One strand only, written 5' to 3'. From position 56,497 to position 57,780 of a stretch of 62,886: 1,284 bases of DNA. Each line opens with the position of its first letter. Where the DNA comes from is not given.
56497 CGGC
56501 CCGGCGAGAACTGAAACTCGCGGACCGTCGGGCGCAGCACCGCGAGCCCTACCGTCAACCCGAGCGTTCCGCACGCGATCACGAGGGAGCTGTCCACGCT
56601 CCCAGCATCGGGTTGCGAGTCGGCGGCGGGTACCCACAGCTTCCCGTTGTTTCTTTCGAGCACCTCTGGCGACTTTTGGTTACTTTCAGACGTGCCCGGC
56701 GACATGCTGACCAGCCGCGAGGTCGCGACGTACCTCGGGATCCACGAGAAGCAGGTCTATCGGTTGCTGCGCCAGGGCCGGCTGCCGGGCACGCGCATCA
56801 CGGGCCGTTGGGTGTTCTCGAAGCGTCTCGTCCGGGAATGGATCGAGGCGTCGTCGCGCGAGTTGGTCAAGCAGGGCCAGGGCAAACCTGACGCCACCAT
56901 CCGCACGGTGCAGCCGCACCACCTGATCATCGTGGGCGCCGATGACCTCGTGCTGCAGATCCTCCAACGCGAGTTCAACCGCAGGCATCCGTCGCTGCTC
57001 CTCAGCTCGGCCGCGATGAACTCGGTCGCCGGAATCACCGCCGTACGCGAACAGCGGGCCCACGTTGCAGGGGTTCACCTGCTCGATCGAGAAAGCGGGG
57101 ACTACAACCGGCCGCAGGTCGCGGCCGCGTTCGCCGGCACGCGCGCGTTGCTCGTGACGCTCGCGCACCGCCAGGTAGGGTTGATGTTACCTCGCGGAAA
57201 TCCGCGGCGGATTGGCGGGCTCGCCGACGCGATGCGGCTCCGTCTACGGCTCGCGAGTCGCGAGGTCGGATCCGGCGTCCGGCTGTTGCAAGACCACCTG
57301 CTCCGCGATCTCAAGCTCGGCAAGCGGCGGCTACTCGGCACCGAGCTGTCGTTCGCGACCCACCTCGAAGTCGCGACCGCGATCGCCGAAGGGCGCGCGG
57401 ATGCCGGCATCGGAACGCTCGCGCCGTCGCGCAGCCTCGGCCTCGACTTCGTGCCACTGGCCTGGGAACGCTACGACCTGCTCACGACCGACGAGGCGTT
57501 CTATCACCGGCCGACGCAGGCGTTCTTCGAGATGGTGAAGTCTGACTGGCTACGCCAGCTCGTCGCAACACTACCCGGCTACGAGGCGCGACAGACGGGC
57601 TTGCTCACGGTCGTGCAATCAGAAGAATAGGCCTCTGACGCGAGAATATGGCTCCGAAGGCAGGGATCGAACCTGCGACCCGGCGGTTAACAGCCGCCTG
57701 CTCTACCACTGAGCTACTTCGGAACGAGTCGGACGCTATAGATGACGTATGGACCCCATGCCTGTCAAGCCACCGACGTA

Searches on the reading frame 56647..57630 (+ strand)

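Call 61: search_protein_families(library=pfam, proteins=[window:56647-57630:+], max_evalue=0.00001)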
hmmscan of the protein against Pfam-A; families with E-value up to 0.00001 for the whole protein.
window:56647-57630:+ (327 aa): 2 families
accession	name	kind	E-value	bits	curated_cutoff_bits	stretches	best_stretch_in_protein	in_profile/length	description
PF12727.12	PBP_like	-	4.3e-56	189.6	27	1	108-297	2-192/193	PBP superfamily domain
PF12728.13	HTH_17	-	2.4e-14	53.8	27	1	20-68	1-49/51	Helix-turn-helix domain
